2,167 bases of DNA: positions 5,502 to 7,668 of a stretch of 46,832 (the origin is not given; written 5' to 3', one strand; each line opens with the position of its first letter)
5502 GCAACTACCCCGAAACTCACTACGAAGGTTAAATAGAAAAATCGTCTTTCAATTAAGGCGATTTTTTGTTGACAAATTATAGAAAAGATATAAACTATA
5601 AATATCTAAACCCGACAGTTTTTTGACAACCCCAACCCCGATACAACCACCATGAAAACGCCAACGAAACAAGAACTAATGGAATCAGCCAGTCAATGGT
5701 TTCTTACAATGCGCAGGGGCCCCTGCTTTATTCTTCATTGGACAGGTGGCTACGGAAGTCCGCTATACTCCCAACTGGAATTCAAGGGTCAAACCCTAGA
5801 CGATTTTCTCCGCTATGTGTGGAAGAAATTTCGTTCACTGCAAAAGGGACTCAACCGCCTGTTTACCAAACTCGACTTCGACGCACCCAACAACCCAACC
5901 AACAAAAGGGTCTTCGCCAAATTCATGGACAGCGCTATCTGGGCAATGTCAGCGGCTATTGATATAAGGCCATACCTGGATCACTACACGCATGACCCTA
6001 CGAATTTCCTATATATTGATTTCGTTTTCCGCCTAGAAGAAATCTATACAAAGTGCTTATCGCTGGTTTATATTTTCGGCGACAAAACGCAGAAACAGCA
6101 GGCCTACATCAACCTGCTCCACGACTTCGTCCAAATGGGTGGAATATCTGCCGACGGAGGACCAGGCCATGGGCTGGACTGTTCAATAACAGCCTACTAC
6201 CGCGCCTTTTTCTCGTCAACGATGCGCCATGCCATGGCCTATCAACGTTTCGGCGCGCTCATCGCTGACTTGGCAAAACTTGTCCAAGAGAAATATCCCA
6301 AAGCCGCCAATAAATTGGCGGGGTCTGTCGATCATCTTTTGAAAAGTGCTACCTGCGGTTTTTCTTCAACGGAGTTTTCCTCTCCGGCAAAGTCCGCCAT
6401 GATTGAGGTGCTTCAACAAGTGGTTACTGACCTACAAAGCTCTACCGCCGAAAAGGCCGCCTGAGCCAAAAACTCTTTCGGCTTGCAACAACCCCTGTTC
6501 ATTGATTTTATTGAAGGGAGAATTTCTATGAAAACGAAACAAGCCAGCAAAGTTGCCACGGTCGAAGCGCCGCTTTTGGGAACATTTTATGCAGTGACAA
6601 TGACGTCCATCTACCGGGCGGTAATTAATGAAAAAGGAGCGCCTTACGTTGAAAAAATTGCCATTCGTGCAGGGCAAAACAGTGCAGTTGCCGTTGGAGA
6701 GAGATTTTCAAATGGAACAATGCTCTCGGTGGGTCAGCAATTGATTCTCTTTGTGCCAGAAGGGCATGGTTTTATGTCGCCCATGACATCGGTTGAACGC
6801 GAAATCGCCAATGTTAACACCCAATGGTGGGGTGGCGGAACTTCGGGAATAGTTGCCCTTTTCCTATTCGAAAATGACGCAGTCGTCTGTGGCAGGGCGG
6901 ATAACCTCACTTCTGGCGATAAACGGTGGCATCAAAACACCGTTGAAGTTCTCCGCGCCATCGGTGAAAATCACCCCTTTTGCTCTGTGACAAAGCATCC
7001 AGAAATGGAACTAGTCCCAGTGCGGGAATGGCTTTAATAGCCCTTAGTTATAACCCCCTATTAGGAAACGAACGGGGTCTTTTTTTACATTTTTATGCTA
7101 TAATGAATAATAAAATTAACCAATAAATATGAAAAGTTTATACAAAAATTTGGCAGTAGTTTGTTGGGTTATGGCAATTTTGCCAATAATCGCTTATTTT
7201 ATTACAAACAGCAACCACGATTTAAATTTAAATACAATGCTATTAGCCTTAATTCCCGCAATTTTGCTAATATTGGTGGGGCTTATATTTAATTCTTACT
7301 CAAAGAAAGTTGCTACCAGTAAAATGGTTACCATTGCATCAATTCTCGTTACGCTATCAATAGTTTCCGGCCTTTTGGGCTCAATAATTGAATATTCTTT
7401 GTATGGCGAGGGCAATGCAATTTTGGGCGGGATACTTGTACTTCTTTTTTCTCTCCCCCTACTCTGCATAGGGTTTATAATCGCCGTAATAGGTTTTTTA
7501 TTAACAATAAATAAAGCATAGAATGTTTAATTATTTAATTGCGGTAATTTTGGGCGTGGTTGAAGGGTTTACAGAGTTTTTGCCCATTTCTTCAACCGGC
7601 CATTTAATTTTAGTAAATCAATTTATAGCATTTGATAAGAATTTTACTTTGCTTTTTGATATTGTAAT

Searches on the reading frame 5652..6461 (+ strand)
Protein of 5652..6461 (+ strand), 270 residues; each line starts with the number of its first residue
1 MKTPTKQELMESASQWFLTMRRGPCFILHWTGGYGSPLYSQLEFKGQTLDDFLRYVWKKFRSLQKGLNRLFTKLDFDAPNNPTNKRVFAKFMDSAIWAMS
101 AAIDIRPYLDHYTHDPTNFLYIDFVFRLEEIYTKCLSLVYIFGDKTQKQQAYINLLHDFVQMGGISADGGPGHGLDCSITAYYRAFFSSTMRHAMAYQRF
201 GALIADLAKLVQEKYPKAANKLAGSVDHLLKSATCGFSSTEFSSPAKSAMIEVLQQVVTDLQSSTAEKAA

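Call 9: search_protein_families(library=pfam, proteins=[window:5652-6461:+], max_evalue=1)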
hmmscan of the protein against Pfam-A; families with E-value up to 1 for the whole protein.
window:5652-6461:+ (270 aa): 3 families
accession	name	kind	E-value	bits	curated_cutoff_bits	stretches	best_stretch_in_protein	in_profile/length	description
PF02847.23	MA3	-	0.0032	17.8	23.2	0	61-96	72-107/113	MA3 domain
PF07793.16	DUF1631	-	0.045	12.6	33.7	1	196-267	536-609/741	Protein of unknown function (DUF1631)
PF21588.3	AP5B1_middle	-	0.13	12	24.5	1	135-263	156-270/367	AP5B1, middle domain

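Call 10: search_protein_families(library=phrogs, proteins=[window:5652-6461:+], max_evalue=1)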
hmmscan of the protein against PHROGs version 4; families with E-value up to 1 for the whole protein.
window:5652-6461:+ (270 aa): 0 families

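Call 86: search_protein_families(library=padloc, proteins=[window:5652-6461:+], max_evalue=0.1)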
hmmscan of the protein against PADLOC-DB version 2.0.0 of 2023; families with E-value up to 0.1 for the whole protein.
window:5652-6461:+ (270 aa): 0 families

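Call 87: search_protein_families(library=ncbifam, proteins=[window:5652-6461:+], max_evalue=0.1)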
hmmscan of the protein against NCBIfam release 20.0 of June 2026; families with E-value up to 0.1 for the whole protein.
window:5652-6461:+ (270 aa): 0 families

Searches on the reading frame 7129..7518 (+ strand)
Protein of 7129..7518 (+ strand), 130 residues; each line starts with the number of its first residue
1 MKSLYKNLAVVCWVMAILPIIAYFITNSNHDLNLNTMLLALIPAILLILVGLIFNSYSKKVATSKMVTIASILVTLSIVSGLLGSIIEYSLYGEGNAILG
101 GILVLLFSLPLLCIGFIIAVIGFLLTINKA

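Call 9: search_protein_families(library=pfam, proteins=[window:7129-7518:+], max_evalue=1)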
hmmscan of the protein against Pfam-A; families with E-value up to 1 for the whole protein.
window:7129-7518:+ (130 aa): 7 families
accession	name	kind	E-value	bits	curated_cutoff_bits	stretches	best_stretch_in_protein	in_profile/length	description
PF09605.15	Trep_Strep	-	0.0049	17.3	28.7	1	10-79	5-72/185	Hypothetical bacterial integral membrane protein (Trep_Strep)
PF09446.15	VMA21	-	0.0085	16.6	29.5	1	5-28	3-26/64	VMA21-like domain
PF22031.2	MCP_V20_C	-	0.012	15.4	27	1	27-92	15-79/171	Major capsid protein V20 C-terminal domain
PF11772.13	EpuA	-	0.11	12.6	27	1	74-98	5-29/46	DNA-directed RNA polymerase subunit beta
PF14798.11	Ca_hom_mod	-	0.32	10.5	25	1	37-87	53-103/252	Calcium homeostasis modulator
PF11384.13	DUF3188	-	0.67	10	24.6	0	44-72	2-27/50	Protein of unknown function (DUF3188)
PF01988.24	VIT1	-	0.83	9.9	28.1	1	12-77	144-200/214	VIT family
